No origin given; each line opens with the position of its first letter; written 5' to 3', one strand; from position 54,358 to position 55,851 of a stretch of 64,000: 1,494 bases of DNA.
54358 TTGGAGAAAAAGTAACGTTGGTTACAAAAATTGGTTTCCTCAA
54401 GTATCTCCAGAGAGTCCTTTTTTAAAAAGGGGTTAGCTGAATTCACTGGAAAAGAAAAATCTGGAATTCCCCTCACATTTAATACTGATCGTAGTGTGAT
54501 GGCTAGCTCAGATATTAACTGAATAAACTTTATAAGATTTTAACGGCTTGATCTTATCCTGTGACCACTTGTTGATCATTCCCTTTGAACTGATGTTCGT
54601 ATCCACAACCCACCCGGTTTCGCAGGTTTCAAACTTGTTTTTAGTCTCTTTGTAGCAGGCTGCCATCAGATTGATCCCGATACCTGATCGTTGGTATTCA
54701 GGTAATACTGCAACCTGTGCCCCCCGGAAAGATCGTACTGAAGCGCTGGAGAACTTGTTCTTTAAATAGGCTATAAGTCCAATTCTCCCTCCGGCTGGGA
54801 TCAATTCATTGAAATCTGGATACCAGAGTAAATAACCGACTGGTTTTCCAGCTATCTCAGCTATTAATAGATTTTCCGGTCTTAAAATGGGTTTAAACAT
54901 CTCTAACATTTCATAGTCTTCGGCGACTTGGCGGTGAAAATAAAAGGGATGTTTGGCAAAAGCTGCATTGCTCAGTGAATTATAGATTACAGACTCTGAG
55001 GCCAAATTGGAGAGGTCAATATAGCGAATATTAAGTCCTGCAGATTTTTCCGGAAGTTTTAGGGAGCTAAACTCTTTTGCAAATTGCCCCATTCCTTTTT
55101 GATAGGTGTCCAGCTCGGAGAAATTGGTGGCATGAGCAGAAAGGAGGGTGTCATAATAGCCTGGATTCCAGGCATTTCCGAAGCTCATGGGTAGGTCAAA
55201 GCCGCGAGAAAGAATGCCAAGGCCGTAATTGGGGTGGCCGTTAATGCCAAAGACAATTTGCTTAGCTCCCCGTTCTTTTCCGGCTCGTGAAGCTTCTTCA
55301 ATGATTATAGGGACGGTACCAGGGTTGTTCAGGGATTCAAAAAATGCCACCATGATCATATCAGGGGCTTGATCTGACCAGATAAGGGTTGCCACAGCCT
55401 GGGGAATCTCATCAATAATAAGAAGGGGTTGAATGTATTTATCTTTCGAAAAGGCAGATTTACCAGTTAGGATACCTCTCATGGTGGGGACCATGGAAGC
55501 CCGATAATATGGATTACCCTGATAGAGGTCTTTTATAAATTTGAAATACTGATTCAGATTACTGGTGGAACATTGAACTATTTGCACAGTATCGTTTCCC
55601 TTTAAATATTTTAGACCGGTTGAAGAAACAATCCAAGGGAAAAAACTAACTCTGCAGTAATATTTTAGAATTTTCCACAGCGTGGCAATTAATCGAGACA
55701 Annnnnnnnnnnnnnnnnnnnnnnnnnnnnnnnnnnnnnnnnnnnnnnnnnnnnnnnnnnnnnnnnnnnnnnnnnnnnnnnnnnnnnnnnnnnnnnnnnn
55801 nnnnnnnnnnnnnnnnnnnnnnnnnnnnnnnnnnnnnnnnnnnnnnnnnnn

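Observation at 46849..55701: Operon with four paralogous B12-binding radical SAM enzymes, a SAM methyltransferase and two GNAT/Fem-like acyltransferases: a candidate novel biosynthetic or modification cluster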

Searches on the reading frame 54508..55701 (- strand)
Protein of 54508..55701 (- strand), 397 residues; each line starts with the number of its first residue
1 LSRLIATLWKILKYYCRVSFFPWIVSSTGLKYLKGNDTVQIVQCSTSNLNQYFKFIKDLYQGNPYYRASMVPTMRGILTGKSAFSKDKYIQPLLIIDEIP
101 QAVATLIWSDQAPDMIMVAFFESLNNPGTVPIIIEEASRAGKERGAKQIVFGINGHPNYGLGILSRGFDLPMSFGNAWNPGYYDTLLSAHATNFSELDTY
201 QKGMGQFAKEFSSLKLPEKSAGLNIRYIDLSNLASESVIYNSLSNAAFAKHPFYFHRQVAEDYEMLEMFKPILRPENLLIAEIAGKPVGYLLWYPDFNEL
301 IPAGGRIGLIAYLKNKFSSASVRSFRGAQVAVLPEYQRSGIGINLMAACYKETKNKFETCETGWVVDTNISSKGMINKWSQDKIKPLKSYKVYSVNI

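Call 4: search_protein_families(library=pfam, proteins=[window:54508-55701:-], max_evalue=0.01)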
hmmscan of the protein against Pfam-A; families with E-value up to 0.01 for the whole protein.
window:54508-55701:- (397 aa): 3 families
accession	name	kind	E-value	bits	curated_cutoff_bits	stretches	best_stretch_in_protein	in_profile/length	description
PF00583.31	Acetyltransf_1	-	7.5e-06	26.6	20.7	1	263-373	19-108/116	Acetyltransferase (GNAT) family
PF13508.13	Acetyltransf_7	-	8.9e-06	26.4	27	1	278-360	5-62/84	Acetyltransferase (GNAT) domain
PF13527.13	Acetyltransf_9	-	0.0097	16.4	25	0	328-364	76-112/127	Acetyltransferase (GNAT) domain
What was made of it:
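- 54508..55587 (-): Tandem (double-domain) GNAT N-acyltransferase, 359 aa. The mechanical ORF extends to TTG 55701. PF00583 26.6 bits against a cut-off of 20.7, in the C-terminal half (call 4).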

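Call 5: search_protein_families(library=ncbifam, proteins=[window:54508-55701:-], max_evalue=0.01)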
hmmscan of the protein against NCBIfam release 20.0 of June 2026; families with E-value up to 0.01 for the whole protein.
window:54508-55701:- (397 aa): 0 families

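Call 10: find_homologous_proteins(query=window:54508-55701:-, max_evalue=0.001)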
Query window:54508-55701:- (397 aa): 75 proteins with E <= 0.001 among 2753 candidates.
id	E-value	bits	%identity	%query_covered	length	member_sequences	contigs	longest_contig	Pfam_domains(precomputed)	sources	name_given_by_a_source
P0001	1.5e-240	816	100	90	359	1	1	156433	PF13508.14,PF00583.32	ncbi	-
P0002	6.6e-159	547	73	83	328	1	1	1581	PF13508.14,PF00583.32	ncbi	-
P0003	9.2e-135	468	58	90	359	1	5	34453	PF13508.14,PF00583.32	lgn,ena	-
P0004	2.7e-118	413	52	90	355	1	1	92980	PF13508.14,PF00583.32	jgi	-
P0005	6.9e-82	293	39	90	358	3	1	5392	-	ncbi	-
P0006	3.4e-78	281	38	90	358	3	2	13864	-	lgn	-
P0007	8.4e-77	277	35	89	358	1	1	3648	-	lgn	-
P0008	2.5e-73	265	37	92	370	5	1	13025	-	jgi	jgi:hypothetical protein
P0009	4.8e-70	254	35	90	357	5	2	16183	-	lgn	-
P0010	1.5e-68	250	37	83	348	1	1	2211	-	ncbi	ncbi:MAG: hypothetical protein WBM35_01480, partial [Candidatus Electrothrix sp.]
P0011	2.2e-68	249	36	89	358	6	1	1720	PF00583.32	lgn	-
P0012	3.7e-68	248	36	86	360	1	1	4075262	-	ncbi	ncbi:GNAT family N-acetyltransferase [Candidatus Electrothrix laxa]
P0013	4.7e-68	248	34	93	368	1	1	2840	PF00583.32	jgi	-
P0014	1.8e-67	246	37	84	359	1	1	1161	-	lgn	-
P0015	1.8e-67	246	36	86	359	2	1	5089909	-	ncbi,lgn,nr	ncbi:MAG: hypothetical protein SD837_13905 [Candidatus Electrothrix scaldis]|nr:MAG: hypothetical pr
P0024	4.1e-65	238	35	87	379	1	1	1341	PF00583.32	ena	-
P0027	1.2e-64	237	33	88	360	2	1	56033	PF00583.32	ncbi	-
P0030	2.1e-63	233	35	90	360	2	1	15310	-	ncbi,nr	ncbi:MAG: hypothetical protein GY862_20955 [Gammaproteobacteria bacterium]|nr:hypothetical protein [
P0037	5.8e-60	221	32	89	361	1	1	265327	-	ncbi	-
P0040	1.2e-57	214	34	89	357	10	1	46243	PF13508.14,PF00583.32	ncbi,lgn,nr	ncbi:MAG: GNAT family N-acetyltransferase [Clostridia bacterium]|nr:GNAT family N-acetyltransferase 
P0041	2.3e-57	213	33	89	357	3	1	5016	PF00583.32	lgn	-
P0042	9.0e-57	211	34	85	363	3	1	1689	PF00583.32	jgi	jgi:GNAT superfamily N-acetyltransferase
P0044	3.1e-55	206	33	89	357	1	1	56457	PF00583.32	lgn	-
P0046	4.2e-54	202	32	86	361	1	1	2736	PF00583.32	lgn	-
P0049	3.2e-52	196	33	87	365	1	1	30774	PF00583.32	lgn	-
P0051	1.1e-47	181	33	89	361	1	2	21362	PF13508.14,PF13527.14,PF00583.32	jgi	-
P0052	1.3e-47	181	33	88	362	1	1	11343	PF00583.32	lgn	-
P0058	1.8e-45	174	31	90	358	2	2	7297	PF00583.32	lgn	-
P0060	5.2e-45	172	31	88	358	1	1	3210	PF00583.32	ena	-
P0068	1.2e-39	154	32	88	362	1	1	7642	PF00583.32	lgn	-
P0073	1.8e-37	147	31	88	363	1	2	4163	PF13508.14,PF13527.14,PF00583.32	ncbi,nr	ncbi:GNAT family N-acetyltransferase [Myxococcota bacterium]|nr:GNAT family N-acetyltransferase [Myx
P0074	1.1e-35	141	27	87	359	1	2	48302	-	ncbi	-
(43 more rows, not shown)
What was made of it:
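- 54508..55587 (-): 100% identical to the 359-aa database protein P0001 (call 10).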

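Call 11: find_encoding_contigs(protein=P0001, flank=10000, max_places=3)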
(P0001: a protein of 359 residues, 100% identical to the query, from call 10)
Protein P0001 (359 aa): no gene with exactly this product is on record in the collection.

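Call 12: find_encoding_contigs(protein=P0015, flank=10000, max_places=3)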
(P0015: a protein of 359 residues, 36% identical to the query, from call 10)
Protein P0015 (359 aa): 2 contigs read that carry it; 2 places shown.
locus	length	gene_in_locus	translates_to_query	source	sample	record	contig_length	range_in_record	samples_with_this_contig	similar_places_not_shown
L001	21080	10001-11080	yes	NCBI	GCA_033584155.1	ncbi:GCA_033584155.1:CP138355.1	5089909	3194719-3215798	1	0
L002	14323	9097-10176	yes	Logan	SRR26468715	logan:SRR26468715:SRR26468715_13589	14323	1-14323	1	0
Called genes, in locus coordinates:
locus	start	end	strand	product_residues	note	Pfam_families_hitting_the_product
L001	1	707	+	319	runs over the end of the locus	-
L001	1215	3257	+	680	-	PF00395:SLH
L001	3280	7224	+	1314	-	PF18911:PKD_4 (weak), PF07603:Lcl_C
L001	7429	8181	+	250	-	-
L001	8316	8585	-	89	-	PF06769:YoeB_toxin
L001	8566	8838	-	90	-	PF02604:PhdYeFM_antitox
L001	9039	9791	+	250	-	-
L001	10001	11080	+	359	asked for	-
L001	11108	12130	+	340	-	-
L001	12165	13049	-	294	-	PF00753:Lactamase_B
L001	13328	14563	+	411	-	PF02310:B12-binding, PF04055:Radical_SAM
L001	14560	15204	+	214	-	PF13489:Methyltransf_23, PF01209:Ubie_methyltran, PF13847:Methyltransf_31, PF08241:Methyltransf_11, PF08242:Methyltransf_12, PF13649:Methyltransf_25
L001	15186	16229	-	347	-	PF04055:Radical_SAM, PF13353:Fer4_12 (weak), PF12544:LAM_C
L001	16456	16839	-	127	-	-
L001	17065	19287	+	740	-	PF00580:UvrD-helicase, PF01443:Viral_helicase1 (faint), PF13245:AAA_19, PF13604:AAA_30 (faint), PF13361:UvrD_C, PF13538:UvrD_C_2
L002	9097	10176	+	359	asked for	-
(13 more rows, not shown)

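Call 13: list_cluster_members(proteins=[P0001, P0002, P0005, P0027, P0037, P0074, P0030, P0040])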
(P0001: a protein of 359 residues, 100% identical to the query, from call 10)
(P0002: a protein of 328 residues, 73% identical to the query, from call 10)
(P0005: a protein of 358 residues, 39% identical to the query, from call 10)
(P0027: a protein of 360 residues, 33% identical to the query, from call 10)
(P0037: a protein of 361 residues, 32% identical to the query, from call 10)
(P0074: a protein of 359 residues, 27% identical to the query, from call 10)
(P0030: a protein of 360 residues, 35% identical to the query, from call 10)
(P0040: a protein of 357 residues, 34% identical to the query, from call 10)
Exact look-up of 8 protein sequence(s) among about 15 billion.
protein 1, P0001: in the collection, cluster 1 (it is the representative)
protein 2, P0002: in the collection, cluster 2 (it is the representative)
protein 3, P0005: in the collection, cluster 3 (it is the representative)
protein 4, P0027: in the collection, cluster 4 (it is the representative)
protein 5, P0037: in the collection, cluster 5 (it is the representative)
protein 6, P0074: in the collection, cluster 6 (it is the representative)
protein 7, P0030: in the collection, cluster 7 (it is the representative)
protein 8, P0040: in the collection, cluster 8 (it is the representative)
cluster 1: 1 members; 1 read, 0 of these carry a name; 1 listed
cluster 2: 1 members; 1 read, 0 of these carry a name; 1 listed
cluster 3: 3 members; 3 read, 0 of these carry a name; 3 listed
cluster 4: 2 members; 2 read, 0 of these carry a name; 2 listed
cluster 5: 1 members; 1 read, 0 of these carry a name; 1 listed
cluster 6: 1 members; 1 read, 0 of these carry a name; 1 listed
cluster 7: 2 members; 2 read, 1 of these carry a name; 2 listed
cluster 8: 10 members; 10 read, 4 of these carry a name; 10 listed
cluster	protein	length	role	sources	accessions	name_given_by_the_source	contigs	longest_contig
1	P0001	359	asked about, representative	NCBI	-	-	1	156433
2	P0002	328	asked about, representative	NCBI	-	-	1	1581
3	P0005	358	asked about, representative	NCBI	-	-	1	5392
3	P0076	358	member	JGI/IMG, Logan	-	-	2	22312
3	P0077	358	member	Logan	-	-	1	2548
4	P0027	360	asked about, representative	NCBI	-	-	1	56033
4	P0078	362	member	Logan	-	-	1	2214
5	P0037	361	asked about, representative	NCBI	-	-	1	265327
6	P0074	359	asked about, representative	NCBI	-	-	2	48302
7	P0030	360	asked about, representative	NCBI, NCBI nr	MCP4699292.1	MAG: hypothetical protein GY862_20955 [Gammaproteobacteria bacterium] | hypothetical protein [Gammaproteobacteria bacterium]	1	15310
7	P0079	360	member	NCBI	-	-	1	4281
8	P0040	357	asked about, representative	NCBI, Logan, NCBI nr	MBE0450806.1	MAG: GNAT family N-acetyltransferase [Clostridia bacterium] | GNAT family N-acetyltransferase [Clostridia bacterium]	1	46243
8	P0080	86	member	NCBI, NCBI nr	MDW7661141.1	MAG: hypothetical protein SCL54_06855, partial [Bacillota bacterium] | hypothetical protein [Bacillota bacterium]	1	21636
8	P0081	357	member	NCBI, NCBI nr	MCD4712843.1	MAG: GNAT family N-acetyltransferase [Clostridiales bacterium] | GNAT family N-acetyltransferase [Clostridiales bacterium]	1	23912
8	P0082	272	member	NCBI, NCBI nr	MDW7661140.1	MAG: hypothetical protein SCL54_06850, partial [Bacillota bacterium] | hypothetical protein [Bacillota bacterium]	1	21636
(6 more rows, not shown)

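Call 15: find_related_loci(query=A1, collection=genome_contigs, flank=10000)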
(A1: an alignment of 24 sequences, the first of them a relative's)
Query A1 (359 aa) in genome_contigs; peptide patterns used: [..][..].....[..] (x = any residue, [..] = any of these).
236 stretches matched a pattern; 188 encode a relative of the query (tblastn E <= 1e-3); the best 80 are kept; 80 distinct loci.
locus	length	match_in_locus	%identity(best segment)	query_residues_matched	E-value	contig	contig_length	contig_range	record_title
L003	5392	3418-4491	39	1-359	4e-89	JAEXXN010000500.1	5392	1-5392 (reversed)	MAG: Bacillota bacterium isolate OH_HDB_150 k127_1315512, whole genome shotgun sequence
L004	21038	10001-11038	39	9-355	4e-87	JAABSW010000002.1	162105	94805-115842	MAG: Clostridiaceae bacterium isolate S18.Bin088 Scaffold_2, whole genome shotgun sequence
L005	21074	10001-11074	35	1-359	4e-78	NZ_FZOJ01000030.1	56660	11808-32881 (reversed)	Anaerovirgula multivorans strain SCA, whole genome shotgun sequence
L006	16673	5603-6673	34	1-359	2e-76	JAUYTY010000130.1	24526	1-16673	MAG: Eubacteriales bacterium isolate C8_metabat.bin.24_sub C8_k141_81714, whole genome shotgun sequence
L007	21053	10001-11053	34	6-354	5e-76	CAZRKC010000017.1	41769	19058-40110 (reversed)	MAG TPA_asm: uncultured Candidatus Sumerlaeota bacterium isolate binchicken_co257_8 genome assembly, contig: NODE_1327_l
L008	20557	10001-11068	34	1-357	2e-75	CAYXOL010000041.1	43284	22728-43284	MAG TPA_asm: uncultured Clostridium sp. isolate binchicken_co135_7 genome assembly, contig: NODE_1793_length_43284_cov_8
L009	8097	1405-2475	34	1-359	5e-75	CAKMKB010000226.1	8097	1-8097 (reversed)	uncultured Clostridia bacterium isolate OKU11 genome assembly, contig: MEGAHIT_co_assembly_000000028254, whole genome sh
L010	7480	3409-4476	34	1-354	1e-74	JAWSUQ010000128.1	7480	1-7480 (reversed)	MAG: Bacillota bacterium isolate B4G8CH4-15 NODE_128_length_7480_cov_2.770769, whole genome shotgun sequence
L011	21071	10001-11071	33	1-358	3e-74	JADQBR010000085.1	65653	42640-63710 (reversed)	MAG: Bacillota bacterium isolate Soudan_17 NODE_221_length_65653_cov_14.976341, whole genome shotgun sequence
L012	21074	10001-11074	35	1-359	2e-74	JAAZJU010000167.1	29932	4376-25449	MAG: Clostridia bacterium isolate AS21ysBPME_41 139119_AS21, whole genome shotgun sequence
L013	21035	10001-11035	36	1-342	5e-74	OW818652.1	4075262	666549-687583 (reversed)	Candidatus Electrothrix laxa isolate HOU-scMAG genome assembly, chromosome: 1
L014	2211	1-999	37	13-342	3e-76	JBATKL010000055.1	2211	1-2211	MAG: Candidatus Electrothrix sp. isolate MFD10219_ilm_asm_bin13 k127_241672, whole genome shotgun sequence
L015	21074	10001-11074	35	1-359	1e-73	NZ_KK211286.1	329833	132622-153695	Alkaliphilus transvaalensis ATCC 700919 T335DRAFT_scaffold00004.4, whole genome shotgun sequence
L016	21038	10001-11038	33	10-355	8e-73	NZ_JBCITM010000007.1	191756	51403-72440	Anoxynatronum sibiricum strain Z-7981 NODE_7_length_191756_cov_93.892762, whole genome shotgun sequence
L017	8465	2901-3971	34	1-359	9e-73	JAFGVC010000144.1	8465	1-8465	MAG: Tissierellales bacterium isolate ZodW_Metabat.12 k87_14049813, whole genome shotgun sequence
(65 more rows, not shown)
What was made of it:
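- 188 of the GTDB species representatives that matched the search pattern encode the GNAT (call 15).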

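Call 22: find_encoding_contigs(protein=P0004, flank=10000, max_places=2)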
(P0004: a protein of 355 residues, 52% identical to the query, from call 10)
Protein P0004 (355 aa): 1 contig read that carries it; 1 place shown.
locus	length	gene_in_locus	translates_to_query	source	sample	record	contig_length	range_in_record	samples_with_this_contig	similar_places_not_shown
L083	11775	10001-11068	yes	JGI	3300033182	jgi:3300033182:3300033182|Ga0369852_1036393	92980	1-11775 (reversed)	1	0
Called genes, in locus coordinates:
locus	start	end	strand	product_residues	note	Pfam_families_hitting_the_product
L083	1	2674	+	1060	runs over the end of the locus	PF00989:PAS (faint), PF13188:PAS_8 (weak), PF13426:PAS_9 (faint), PF08447:PAS_3, PF08448:PAS_4, PF00512:HisKA, PF02518:HATPase_c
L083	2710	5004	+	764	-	PF00072:Response_reg, PF00989:PAS, PF08448:PAS_4, PF13188:PAS_8 (weak), PF13426:PAS_9, PF08448:PAS_4, PF00512:HisKA, PF02518:HATPase_c, +1 more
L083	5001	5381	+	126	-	PF00072:Response_reg, PF20274:cREC_REC (weak)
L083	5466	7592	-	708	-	PF18911:PKD_4 (weak), PF18962:Por_Secre_tail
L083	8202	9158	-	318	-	-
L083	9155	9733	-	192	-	-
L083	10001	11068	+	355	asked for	PF00583:Acetyltransf_1 (weak), PF13508:Acetyltransf_7 (faint)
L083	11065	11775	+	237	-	?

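Call 23: find_encoding_contigs(protein=P0003, flank=10000, max_places=2)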
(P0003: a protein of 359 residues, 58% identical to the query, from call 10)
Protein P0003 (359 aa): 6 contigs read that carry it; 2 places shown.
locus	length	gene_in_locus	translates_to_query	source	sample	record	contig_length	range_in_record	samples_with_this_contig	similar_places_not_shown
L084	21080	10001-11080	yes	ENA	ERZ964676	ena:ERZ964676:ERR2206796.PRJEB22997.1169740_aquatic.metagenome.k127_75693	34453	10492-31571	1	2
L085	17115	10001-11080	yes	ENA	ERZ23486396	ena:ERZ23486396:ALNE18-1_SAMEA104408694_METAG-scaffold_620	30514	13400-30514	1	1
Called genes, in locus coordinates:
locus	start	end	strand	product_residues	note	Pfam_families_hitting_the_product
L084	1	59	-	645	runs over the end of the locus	-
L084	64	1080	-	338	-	PF00356:LacI, PF00532:Peripla_BP_1, PF13407:Peripla_BP_4, PF13377:Peripla_BP_3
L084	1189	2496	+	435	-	PF22422:MGH1-like_GH, PF01204:Trehalase, PF03200:Glyco_hydro_63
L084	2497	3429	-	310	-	PF00251:Glyco_hydro_32N, PF04616:Glyco_hydro_43 (weak), PF22847:Glyco_hydro_43_rel (faint)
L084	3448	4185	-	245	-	PF08975:2H-phosphodiest (weak)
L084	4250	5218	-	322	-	PF00248:Aldo_ket_red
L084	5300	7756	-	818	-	PF22422:MGH1-like_GH (faint), PF17167:Glyco_hydro_94, PF06202:GDE_C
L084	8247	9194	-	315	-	-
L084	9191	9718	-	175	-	-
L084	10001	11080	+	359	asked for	PF00583:Acetyltransf_1 (faint), PF13508:Acetyltransf_7 (weak)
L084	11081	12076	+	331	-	PF13480:Acetyltransf_6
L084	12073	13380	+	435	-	PF02310:B12-binding, PF04055:Radical_SAM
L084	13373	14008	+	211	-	PF01209:Ubie_methyltran, PF05401:NodS, PF13489:Methyltransf_23, PF05175:MTS (weak), PF13649:Methyltransf_25, PF13847:Methyltransf_31, PF08241:Methyltransf_11, PF08242:Methyltransf_12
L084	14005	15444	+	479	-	PF02310:B12-binding, PF04055:Radical_SAM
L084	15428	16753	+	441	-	PF04055:Radical_SAM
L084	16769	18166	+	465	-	PF02310:B12-binding, PF04055:Radical_SAM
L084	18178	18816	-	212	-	PF21926:FeeM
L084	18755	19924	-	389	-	PF00278:Orn_DAP_Arg_deC (weak), PF02784:Orn_Arg_deC_N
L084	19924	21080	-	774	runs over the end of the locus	PF03176:MMPL, PF02355:SecD_SecF_C (faint), PF12349:Sterol-sensing (faint), PF03176:MMPL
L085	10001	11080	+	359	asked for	PF00583:Acetyltransf_1 (faint), PF13508:Acetyltransf_7 (weak)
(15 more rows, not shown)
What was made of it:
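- Its adjacency could therefore be inherited rather than functional (call 23).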

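Call 24: search_solved_structures(query=A1, max_evalue=1)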
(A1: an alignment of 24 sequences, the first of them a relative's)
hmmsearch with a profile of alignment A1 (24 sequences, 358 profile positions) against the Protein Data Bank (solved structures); distinct sequences matched with E-value up to 1: 15.
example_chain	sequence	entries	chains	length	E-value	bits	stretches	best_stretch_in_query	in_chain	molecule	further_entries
6ag5_A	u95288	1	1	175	2.2e-05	27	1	284-349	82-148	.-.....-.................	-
6ag4_A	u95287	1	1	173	5e-05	25.8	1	284-349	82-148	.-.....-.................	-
4lx9_A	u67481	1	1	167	6.1e-05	25.5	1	284-349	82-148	ARCHAEAL AMINO-TERMINAL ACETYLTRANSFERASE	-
2x7b_A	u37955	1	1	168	6.2e-05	25.5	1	284-349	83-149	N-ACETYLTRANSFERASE SSO0209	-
4r3k_A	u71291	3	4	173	6.6e-05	25.4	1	284-349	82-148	Uncharacterized N-acetyltransferase SSO0209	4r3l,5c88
7wx5_A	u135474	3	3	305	0.00046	22.7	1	279-316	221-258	N-acetyltransferase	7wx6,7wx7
9mto_A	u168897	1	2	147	0.0033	19.8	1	284-337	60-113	[Ribosomal protein bS18]-alanine N-acetyltransferase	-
1wk4_A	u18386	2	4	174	0.039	16.3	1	292-343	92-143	ttk003001606 | probable acetyltransferase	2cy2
2atr_A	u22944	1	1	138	0.045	16.1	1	290-324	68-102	acetyltransferase, GNAT family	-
4e8o_A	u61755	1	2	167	0.061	15.7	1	274-350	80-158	Aac(6')-Ih protein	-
3c26_A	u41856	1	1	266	0.17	14.2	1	294-356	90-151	Putative acetyltransferase Ta0821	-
2jz5_A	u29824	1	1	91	0.18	14.1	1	187-246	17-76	Uncharacterized protein VPA0419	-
1sqh_A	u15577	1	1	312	0.35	13.2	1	294-344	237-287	hypothetical protein CG14615-PA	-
3f8k_A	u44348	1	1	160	0.64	12.3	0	184-280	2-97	Protein acetyltransferase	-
1ry3_A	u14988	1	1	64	0.7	12.2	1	116-147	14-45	Bacteriocin carnobacteriocin B2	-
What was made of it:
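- The tandem GNAT has weak sequence hits to N-alpha-acetyltransferases (call 24).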

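Call 25: search_protein_families(library=pfam, proteins=[L084:8247-9194:-, L084:9191-9718:-], max_evalue=0.01)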
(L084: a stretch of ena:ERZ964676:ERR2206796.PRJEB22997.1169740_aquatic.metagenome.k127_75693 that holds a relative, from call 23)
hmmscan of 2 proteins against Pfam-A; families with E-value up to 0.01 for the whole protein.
L084:8247-9194:- (315 aa): 0 families

L084:9191-9718:- (175 aa): 0 families
